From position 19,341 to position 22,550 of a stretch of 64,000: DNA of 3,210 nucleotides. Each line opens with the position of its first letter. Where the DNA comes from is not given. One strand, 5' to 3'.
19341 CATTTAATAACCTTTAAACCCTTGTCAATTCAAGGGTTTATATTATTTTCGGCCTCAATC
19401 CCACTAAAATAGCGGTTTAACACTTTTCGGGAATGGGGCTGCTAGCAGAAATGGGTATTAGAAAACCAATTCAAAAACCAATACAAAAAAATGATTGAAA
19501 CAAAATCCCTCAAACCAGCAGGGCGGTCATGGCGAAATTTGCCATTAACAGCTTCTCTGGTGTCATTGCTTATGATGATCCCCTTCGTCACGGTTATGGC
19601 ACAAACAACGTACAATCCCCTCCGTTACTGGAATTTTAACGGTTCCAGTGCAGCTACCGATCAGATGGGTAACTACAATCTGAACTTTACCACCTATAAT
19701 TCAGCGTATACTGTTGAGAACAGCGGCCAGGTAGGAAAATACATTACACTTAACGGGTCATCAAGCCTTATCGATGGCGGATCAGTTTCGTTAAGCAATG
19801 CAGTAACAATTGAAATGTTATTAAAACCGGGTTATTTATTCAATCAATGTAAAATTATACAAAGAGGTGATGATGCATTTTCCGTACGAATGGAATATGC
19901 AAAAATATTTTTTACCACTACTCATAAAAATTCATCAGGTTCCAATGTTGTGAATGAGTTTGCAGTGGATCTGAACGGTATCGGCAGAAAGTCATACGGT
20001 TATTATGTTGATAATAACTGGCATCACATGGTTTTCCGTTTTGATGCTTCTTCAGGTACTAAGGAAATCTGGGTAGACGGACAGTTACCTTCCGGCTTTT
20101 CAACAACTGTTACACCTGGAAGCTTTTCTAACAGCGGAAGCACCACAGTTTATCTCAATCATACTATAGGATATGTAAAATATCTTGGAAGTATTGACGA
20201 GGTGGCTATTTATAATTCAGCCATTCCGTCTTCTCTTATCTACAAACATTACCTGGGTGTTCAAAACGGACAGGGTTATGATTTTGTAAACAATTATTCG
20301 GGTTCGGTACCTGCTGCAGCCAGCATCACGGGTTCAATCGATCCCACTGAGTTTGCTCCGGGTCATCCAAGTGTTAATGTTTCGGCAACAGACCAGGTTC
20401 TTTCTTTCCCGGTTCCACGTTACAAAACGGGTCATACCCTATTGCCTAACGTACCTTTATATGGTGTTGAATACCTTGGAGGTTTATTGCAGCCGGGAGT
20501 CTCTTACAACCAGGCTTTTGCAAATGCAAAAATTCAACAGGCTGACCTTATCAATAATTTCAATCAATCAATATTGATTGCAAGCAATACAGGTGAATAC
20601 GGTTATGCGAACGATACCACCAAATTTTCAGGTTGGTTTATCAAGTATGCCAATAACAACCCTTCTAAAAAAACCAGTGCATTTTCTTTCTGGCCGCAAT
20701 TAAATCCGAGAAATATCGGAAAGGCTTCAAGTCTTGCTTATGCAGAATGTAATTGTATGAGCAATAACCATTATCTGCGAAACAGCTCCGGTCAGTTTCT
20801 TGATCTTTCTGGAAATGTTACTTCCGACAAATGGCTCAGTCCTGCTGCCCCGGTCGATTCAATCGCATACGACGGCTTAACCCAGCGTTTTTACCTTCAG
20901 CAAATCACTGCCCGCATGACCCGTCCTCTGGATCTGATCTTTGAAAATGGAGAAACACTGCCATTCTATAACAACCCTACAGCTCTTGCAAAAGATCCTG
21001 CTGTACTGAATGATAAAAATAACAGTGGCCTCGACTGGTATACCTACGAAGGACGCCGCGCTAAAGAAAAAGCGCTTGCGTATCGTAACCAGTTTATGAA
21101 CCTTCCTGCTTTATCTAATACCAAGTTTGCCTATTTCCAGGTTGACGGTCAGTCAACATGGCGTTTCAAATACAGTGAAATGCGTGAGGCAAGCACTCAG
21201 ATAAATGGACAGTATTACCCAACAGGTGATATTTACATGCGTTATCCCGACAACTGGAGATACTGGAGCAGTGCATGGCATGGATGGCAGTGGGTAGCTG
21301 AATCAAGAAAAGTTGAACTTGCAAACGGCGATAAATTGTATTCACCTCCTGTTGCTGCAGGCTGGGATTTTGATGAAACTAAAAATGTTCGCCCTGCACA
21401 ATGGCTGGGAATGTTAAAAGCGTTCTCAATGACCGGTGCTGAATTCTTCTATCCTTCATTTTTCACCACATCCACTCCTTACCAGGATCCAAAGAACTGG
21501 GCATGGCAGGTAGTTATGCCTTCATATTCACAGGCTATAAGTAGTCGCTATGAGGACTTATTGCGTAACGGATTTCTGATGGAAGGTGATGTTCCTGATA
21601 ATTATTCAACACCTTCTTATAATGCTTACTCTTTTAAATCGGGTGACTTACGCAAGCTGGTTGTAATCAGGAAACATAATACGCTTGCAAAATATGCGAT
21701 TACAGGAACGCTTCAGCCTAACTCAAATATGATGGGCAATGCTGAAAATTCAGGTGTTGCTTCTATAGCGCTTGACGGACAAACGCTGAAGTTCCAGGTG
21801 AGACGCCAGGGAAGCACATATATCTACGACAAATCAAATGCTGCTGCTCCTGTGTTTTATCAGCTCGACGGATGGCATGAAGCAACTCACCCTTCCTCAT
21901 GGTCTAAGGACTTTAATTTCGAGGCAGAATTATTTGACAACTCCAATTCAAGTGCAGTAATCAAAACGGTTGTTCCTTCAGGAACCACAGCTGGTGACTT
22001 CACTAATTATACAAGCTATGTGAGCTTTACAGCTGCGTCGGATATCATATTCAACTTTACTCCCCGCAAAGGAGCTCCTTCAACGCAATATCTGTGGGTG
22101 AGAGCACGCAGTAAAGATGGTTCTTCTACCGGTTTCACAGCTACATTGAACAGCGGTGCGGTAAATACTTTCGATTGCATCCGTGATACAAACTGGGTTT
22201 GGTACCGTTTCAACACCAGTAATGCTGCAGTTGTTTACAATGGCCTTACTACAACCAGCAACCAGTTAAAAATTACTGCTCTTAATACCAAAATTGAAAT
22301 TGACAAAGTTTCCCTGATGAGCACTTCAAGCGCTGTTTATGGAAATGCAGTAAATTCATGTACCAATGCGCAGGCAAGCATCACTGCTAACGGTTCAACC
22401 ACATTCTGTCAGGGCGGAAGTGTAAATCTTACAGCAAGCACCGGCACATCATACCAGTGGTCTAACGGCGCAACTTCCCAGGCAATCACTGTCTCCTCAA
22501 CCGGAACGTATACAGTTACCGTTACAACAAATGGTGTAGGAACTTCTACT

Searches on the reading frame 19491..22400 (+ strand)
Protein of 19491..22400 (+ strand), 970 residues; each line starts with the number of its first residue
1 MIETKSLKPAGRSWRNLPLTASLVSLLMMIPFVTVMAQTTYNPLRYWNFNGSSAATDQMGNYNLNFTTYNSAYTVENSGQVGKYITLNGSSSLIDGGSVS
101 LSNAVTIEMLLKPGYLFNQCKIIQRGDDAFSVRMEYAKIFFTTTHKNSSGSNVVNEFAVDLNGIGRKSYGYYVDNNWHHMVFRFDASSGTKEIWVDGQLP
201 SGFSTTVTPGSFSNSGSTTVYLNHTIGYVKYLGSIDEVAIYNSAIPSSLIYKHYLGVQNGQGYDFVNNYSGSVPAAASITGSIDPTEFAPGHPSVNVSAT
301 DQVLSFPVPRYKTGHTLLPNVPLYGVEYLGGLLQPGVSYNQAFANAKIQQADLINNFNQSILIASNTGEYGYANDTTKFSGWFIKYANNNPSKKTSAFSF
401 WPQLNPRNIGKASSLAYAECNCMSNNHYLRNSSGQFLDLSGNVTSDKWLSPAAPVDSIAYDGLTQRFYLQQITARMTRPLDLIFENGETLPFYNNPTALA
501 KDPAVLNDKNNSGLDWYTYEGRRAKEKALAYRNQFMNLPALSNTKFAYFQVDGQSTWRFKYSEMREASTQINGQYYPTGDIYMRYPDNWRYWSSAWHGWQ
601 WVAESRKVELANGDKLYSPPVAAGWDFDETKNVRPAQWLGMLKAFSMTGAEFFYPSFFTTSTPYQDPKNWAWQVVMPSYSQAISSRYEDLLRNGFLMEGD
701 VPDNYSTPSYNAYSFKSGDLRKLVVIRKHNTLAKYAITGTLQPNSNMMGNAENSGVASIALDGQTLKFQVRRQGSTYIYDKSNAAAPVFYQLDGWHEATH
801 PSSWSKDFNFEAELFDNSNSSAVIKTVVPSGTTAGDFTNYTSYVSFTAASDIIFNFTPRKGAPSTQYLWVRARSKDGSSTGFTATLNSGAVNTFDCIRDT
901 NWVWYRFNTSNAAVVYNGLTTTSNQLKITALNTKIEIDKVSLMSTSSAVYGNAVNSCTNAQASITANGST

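Call 14: find_related_loci(query=window:19491-22400:+, collection=genome_contigs, flank=3000)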
Query window:19491-22400:+ (970 aa) in genome_contigs; peptide patterns used: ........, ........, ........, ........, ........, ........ (x = any residue, [..] = any of these).
26 stretches matched a pattern; 15 encode a relative of the query (tblastn E <= 1e-3); 14 distinct loci.
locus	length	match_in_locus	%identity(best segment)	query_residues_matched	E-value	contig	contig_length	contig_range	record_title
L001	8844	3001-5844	75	24-970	0e+0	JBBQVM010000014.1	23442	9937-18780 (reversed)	MAG: Bacteroidia bacterium isolate Co_metawrap_1996 Cmw_1996_k141_27693233_length_23442_cov_7.9988, whole genome shotgun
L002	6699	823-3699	73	13-970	0e+0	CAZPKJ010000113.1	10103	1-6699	MAG TPA_asm: uncultured Flavobacteriaceae bacterium isolate SRP287453_co1_109 genome assembly, contig: NODE_12756_length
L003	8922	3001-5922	66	1-970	0e+0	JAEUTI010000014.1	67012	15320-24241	MAG: Bacteroidia bacterium isolate new MAG-325 k141_2933988, whole genome shotgun sequence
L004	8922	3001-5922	66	1-970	0e+0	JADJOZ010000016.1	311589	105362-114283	MAG: Bacteroidetes bacterium isolate Fred_18-Q3-R57-64_BATAC.274 tig00009572-10-3118760, whole genome shotgun sequence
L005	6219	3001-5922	66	1-970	0e+0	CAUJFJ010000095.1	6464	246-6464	MAG: Bacteroidota bacterium isolate KLAP29 genome assembly, contig: KLAP29_741305, whole genome shotgun sequence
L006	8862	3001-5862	61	23-970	0e+0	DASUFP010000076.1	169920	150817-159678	MAG TPA_asm: Bacteroidia bacterium isolate SMAG_U1382 k141_1048864, whole genome shotgun sequence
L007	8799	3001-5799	58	41-969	0e+0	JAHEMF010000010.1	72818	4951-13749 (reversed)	MAG: Bacteroidetes bacterium isolate Ww66 NODE_487_length_72818_cov_4.190118, whole genome shotgun sequence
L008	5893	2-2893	94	7-970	0e+0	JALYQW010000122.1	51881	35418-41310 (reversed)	MAG: Bacteroidota bacterium isolate MDV bin73 SD1454-56_k127_1981053, whole genome shotgun sequence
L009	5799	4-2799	64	43-970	0e+0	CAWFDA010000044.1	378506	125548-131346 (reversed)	MAG: uncultured Bacteroidetes bacterium isolate MFD04716.bin.2.229 genome assembly, contig: contig_8052, whole genome sh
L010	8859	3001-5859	51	23-970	0e+0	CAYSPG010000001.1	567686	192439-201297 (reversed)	MAG TPA_asm: uncultured Flavobacteriaceae bacterium isolate SRP173033_co1_339 genome assembly, contig: NODE_4_length_567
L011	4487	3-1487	57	477-968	0e+0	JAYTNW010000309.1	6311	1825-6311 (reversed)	MAG: Bacteroidota bacterium isolate GFS_4010 GFS_4010_308, whole genome shotgun sequence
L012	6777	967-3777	36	43-942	4e-163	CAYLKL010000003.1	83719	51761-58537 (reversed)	MAG TPA_asm: uncultured Candidatus Saccharibacteria bacterium isolate SRP285395_co2_102 genome assembly, contig: NODE_34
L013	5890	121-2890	69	19-968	0e+0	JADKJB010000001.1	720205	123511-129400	MAG: Bacteroidetes bacterium isolate Skiv_18-Q3-R9-52_MAXAC.287 tig00002585-10-7193310, whole genome shotgun sequence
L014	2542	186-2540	36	43-789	2e-140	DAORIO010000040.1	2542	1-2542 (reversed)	MAG TPA_asm: Candidatus Paceibacterota bacterium isolate AMR_MDS_5575 NODE_11249_length_2542_cov_5.671894, whole genome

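Call 30: find_homologous_proteins(query=window:19491-22400:+, max_evalue=1e-50)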
Query window:19491-22400:+ (970 aa): 86 proteins with E <= 1e-50 among 8000 candidates.
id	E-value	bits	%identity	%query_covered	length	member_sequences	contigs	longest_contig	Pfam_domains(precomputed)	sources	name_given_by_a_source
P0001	0.0e+0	2229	100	100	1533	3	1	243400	PF00801.27,PF25942.1,PF18962.8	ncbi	-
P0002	0.0e+0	1822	81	98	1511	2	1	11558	PF00801.27,PF18962.8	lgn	-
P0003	0.0e+0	1700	75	98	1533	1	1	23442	PF25942.1,PF18962.8,PF00041.28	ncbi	-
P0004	0.0e+0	1561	70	96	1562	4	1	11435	PF14054.12,PF13895.13,PF00801.27,PF25942.1,PF18962.8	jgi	jgi:hypothetical protein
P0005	0.0e+0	1558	69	99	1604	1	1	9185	PF14054.12,PF00801.27,PF25942.1,PF18962.8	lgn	-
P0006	0.0e+0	1508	66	100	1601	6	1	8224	PF00801.27,PF25942.1,PF18962.8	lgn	-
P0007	0.0e+0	1497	66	100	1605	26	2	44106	PF00801.27,PF18962.8,PF00041.28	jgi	jgi:hypothetical protein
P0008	0.0e+0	1445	64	100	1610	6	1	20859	PF14054.12,PF13895.13,PF00801.27,PF25942.1,PF18962.8,PF08329.17,PF19081.7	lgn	-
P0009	0.0e+0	1435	64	96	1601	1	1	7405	PF14054.12,PF13895.13,PF00801.27,PF25942.1,PF18962.8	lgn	-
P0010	0.0e+0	1423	63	100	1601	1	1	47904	PF00801.27,PF25942.1,PF18962.8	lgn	-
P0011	0.0e+0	1402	64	96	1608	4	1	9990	PF14054.12,PF00801.27,PF18962.8,PF00041.28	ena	-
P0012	0.0e+0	1387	64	96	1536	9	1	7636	PF00801.27,PF18962.8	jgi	-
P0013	0.0e+0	1267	59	98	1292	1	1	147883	PF18962.8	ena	-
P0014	0.0e+0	1259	58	98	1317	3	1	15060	PF18962.8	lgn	-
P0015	0.0e+0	1246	58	96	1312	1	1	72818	PF18962.8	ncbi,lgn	-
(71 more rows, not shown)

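Call 31: find_encoding_contigs(protein=P0002, flank=10000, max_places=3)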
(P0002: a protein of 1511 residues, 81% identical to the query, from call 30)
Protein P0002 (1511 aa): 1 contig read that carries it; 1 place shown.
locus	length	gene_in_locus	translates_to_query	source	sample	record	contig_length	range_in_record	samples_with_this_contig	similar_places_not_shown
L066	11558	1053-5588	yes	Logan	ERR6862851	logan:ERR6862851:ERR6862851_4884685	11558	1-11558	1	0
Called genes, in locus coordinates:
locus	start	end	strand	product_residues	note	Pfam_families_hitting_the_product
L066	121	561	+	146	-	PF13585:CHU_C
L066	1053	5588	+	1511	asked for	PF00801:PKD (faint), PF18962:Por_Secre_tail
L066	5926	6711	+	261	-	PF18962:Por_Secre_tail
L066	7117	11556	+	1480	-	?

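Call 32: find_encoding_contigs(protein=P0001, flank=1000, max_places=3)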
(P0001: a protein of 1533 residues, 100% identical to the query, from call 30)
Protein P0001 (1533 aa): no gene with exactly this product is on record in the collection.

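Call 57: find_encoding_contigs(protein=P0004, flank=10000, max_places=2)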
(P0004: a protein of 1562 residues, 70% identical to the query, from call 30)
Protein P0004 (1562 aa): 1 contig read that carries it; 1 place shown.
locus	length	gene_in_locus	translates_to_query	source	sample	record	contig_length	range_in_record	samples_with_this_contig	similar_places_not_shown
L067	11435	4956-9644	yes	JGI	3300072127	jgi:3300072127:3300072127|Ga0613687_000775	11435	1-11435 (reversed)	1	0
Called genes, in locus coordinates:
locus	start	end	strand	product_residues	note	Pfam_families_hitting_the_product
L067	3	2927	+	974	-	?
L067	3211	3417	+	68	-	-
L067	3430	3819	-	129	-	PF07888:CALCOCO1 (faint)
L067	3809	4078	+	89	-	-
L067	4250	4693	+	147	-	PF13585:CHU_C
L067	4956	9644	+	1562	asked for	PF00801:PKD (faint), PF14054:DUF4249 (faint), PF13895:Ig_2 (faint), PF25942:Ig_halo (faint), PF18962:Por_Secre_tail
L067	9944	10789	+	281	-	PF18962:Por_Secre_tail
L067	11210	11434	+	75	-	?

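Call 58: find_encoding_contigs(protein=P0005, flank=10000, max_places=2)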
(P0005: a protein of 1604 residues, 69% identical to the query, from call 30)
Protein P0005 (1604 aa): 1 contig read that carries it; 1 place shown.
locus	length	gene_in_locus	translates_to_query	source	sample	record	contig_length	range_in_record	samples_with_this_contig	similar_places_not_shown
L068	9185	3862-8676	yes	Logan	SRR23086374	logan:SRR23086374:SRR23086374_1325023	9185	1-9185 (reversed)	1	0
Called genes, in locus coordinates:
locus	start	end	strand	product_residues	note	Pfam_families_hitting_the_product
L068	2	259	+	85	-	?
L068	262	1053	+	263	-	PF25084:LbH_EIF2B (faint), PF00132:Hexapep, PF14602:Hexapep_2 (faint), PF25087:GMPPB_C (weak), PF00132:Hexapep, PF13720:Acetyltransf_11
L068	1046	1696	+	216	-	PF00005:ABC_tran, PF13304:AAA_21 (faint)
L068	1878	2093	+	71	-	-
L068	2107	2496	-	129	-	-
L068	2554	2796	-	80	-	-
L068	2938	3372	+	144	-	PF13585:CHU_C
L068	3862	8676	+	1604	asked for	PF14054:DUF4249 (faint), PF00801:PKD (faint), PF25942:Ig_halo (faint), PF18962:Por_Secre_tail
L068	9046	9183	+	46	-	?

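Call 59: find_encoding_contigs(protein=P0008, flank=10000, max_places=2)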
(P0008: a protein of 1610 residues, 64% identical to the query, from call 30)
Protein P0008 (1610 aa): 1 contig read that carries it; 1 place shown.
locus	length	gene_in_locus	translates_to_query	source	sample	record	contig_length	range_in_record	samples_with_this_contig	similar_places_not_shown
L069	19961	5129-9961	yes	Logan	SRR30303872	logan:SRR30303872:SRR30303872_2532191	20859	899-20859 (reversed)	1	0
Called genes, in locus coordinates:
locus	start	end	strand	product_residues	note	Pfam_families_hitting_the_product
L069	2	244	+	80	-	?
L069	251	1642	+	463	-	PF03331:LpxC, PF07977:FabA, PF22817:ApeP-like, PF22818:ApeI-like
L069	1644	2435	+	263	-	PF14602:Hexapep_2 (faint), PF25084:LbH_EIF2B (faint), PF00132:Hexapep, PF25087:GMPPB_C (weak), PF00132:Hexapep, PF13720:Acetyltransf_11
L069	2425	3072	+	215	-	PF13555:AAA_29 (weak), PF00005:ABC_tran, PF13304:AAA_21 (faint)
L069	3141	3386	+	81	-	-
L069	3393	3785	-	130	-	-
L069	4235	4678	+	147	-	PF13585:CHU_C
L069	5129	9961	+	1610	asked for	PF14054:DUF4249 (faint), PF25942:Ig_halo (faint), PF00801:PKD (faint), PF08329:ChitinaseA_N (faint), PF13895:Ig_2 (faint), PF19081:Ig_7 (faint), PF18962:Por_Secre_tail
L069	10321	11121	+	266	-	PF18962:Por_Secre_tail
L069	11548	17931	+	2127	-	PF19076:CshA_repeat (faint), PF14054:DUF4249 (faint), PF00801:PKD (faint), PF08329:ChitinaseA_N (faint), PF13895:Ig_2 (faint), PF19081:Ig_7 (faint), PF00041:fn3 (weak), PF18962:Por_Secre_tail (weak), +1 more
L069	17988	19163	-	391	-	PF07075:NamZ_N, PF20732:NamZ_C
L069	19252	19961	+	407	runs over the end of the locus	PF12704:MacB_PCD, PF02687:FtsX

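Call 61: find_encoding_contigs(protein=P0003, flank=10000, max_places=1)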
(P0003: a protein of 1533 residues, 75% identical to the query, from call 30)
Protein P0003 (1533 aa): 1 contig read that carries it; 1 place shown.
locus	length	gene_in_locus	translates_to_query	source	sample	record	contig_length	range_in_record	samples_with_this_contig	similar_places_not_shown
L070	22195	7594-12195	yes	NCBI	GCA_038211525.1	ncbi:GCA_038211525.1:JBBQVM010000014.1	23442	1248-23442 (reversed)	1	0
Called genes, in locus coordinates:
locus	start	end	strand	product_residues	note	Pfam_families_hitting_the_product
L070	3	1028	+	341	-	?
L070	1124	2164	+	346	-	PF04613:LpxD, PF21711:DCTN5 (faint), PF25084:LbH_EIF2B, PF25087:GMPPB_C, PF00132:Hexapep (weak), PF00132:Hexapep (weak), PF25084:LbH_EIF2B (weak), PF00132:Hexapep (weak), +1 more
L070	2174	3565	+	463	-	PF03331:LpxC, PF07977:FabA, PF22817:ApeP-like, PF22818:ApeI-like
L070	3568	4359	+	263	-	PF25084:LbH_EIF2B (weak), PF25087:GMPPB_C (weak), PF00132:Hexapep (weak), PF14602:Hexapep_2 (weak), PF00132:Hexapep, PF13720:Acetyltransf_11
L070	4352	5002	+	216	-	PF00005:ABC_tran, PF13304:AAA_21 (faint)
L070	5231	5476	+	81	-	-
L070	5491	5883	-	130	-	-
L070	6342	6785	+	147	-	PF13585:CHU_C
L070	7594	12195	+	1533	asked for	PF25942:Ig_halo (faint), PF00041:fn3 (weak), PF18962:Por_Secre_tail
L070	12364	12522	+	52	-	-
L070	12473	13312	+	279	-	PF18962:Por_Secre_tail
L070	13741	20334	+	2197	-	PF14054:DUF4249 (faint), PF19081:Ig_7 (faint), PF00041:fn3 (faint), PF02883:Alpha_adaptinC2 (faint), PF25942:Ig_halo (faint), PF25059:FN3_DSCAM-DSCAML_C (faint)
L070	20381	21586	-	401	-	PF07075:NamZ_N, PF20732:NamZ_C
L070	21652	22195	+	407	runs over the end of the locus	PF12704:MacB_PCD, PF02687:FtsX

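Call 62: find_encoding_contigs(protein=P0010, flank=10000, max_places=1)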
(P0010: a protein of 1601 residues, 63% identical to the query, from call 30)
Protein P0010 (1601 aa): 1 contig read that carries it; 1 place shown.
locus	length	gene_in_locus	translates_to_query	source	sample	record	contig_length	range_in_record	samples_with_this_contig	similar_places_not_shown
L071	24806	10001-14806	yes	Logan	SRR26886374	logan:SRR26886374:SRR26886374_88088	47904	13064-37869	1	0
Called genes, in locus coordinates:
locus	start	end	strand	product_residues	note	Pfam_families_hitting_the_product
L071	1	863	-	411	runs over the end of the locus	PF05222:AlaDh_PNT_N, PF02826:2-Hacid_dh_C (faint), PF03807:F420_oxidored (faint), PF01488:Shikimate_DH (faint), PF01262:AlaDh_PNT_C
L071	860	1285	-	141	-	PF02367:TsaE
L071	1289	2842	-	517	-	PF00072:Response_reg, PF08665:PglZ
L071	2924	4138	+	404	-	PF01966:HD (faint), PF19276:HD_assoc_2 (weak)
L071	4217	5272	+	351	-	PF04613:LpxD, PF21711:DCTN5 (faint), PF25084:LbH_EIF2B (weak), PF00132:Hexapep, PF14602:Hexapep_2 (faint), PF25087:GMPPB_C (weak), PF00132:Hexapep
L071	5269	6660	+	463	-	PF03331:LpxC, PF07977:FabA, PF22817:ApeP-like, PF22818:ApeI-like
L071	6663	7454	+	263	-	PF25084:LbH_EIF2B (faint), PF25087:GMPPB_C (weak), PF00132:Hexapep (weak), PF13720:Acetyltransf_11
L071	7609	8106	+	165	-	PF00005:ABC_tran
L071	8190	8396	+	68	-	-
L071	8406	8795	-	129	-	-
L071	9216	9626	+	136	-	PF13585:CHU_C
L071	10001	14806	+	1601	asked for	PF00801:PKD (faint), PF25942:Ig_halo (faint), PF18962:Por_Secre_tail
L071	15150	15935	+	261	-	PF13585:CHU_C (weak), PF18962:Por_Secre_tail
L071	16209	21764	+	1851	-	PF19081:Ig_7 (faint), PF00801:PKD (faint), PF00041:fn3 (weak), PF18962:Por_Secre_tail (weak)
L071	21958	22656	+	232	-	PF00072:Response_reg, PF00486:Trans_reg_C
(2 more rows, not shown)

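Call 63: find_encoding_contigs(protein=P0013, flank=10000, max_places=1)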
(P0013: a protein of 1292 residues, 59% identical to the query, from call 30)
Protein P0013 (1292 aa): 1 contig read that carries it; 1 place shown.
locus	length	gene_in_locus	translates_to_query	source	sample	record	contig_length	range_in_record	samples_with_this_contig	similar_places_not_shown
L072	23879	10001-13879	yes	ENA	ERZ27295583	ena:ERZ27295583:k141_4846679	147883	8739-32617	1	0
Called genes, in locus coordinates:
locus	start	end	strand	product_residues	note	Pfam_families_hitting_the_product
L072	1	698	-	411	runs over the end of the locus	PF05222:AlaDh_PNT_N, PF01488:Shikimate_DH (faint), PF01262:AlaDh_PNT_C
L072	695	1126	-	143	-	PF02367:TsaE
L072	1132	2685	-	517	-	PF00072:Response_reg, PF08665:PglZ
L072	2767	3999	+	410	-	PF01966:HD (weak), PF19276:HD_assoc_2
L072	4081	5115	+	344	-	PF04613:LpxD, PF21711:DCTN5 (faint), PF25084:LbH_EIF2B, PF25087:GMPPB_C, PF00132:Hexapep (weak), PF00132:Hexapep (weak), PF25084:LbH_EIF2B (weak), PF00132:Hexapep (weak), +1 more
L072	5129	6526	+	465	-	PF03331:LpxC, PF07977:FabA, PF22817:ApeP-like, PF22818:ApeI-like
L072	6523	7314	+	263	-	PF14602:Hexapep_2 (faint), PF25084:LbH_EIF2B (faint), PF25087:GMPPB_C (weak), PF00132:Hexapep, PF13720:Acetyltransf_11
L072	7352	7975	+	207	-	PF00005:ABC_tran, PF13304:AAA_21 (faint)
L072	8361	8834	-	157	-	-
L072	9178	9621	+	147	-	PF13585:CHU_C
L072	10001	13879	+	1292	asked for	PF18962:Por_Secre_tail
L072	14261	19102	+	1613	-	PF25059:FN3_DSCAM-DSCAML_C (faint), PF00041:fn3 (weak), PF18962:Por_Secre_tail (weak)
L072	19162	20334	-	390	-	PF07075:NamZ_N, PF20732:NamZ_C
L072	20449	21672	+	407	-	PF12704:MacB_PCD, PF02687:FtsX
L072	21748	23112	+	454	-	PF00291:PALP, PF00571:CBS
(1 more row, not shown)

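Call 64: find_encoding_contigs(protein=P0015, flank=10000, max_places=1)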
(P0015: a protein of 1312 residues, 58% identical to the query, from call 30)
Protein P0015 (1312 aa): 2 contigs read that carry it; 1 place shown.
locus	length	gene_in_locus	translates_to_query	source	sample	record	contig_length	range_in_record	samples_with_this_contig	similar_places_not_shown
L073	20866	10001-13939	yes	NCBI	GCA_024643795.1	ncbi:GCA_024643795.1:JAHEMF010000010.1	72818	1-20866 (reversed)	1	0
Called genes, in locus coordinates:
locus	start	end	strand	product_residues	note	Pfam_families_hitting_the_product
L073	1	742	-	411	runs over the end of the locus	PF01488:Shikimate_DH (faint), PF05222:AlaDh_PNT_N, PF02826:2-Hacid_dh_C (faint), PF01262:AlaDh_PNT_C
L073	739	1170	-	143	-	PF02367:TsaE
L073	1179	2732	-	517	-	PF00072:Response_reg, PF08665:PglZ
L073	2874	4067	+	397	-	PF01966:HD, PF19276:HD_assoc_2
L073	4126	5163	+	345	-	PF04613:LpxD, PF21711:DCTN5 (faint), PF25084:LbH_EIF2B, PF00132:Hexapep, PF14602:Hexapep_2 (weak), PF00132:Hexapep, PF25084:LbH_EIF2B (weak), PF00132:Hexapep (weak), +1 more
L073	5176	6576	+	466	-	PF03331:LpxC, PF07977:FabA, PF22817:ApeP-like, PF22818:ApeI-like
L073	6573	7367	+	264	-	PF25084:LbH_EIF2B (faint), PF25087:GMPPB_C, PF00132:Hexapep, PF13720:Acetyltransf_11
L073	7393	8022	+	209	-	PF00005:ABC_tran, PF13304:AAA_21 (faint)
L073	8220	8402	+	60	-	-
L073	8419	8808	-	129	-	-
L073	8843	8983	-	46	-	-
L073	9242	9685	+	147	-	PF18962:Por_Secre_tail (faint), PF13585:CHU_C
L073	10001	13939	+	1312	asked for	PF18962:Por_Secre_tail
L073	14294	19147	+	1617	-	PF25059:FN3_DSCAM-DSCAML_C (faint), PF00041:fn3 (weak), PF18962:Por_Secre_tail (weak)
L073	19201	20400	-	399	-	PF07075:NamZ_N, PF20732:NamZ_C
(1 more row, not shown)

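Call 72: search_protein_families(library=ncbifam, proteins=[window:19491-22400:+], max_evalue=0.01)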
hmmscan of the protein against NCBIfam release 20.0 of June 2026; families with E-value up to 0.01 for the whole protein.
window:19491-22400:+ (970 aa): 0 families

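Call 75: find_encoding_contigs(protein=P0011, flank=6000, max_places=2)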
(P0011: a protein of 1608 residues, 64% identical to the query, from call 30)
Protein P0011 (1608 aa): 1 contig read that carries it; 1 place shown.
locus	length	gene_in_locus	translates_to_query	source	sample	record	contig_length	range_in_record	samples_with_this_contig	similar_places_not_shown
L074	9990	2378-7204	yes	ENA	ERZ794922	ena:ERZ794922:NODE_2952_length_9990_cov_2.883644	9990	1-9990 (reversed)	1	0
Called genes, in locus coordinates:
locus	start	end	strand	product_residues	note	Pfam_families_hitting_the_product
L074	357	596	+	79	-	-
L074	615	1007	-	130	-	-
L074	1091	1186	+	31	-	-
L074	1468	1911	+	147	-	PF13585:CHU_C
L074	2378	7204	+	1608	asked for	PF14054:DUF4249 (faint), PF00801:PKD (faint), PF00041:fn3 (weak), PF18962:Por_Secre_tail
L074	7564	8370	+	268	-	PF18962:Por_Secre_tail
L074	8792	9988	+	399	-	?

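Call 76: find_encoding_contigs(protein=P0012, flank=6000, max_places=2)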
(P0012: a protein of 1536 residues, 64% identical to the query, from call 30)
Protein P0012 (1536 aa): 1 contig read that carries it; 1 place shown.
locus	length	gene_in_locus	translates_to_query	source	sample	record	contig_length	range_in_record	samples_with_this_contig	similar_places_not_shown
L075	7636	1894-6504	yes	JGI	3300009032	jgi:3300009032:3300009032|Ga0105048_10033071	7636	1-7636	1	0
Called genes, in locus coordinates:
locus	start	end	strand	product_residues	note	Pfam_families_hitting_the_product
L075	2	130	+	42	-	?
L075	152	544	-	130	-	-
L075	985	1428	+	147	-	PF13585:CHU_C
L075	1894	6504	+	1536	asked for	PF00801:PKD (faint), PF18962:Por_Secre_tail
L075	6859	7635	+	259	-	?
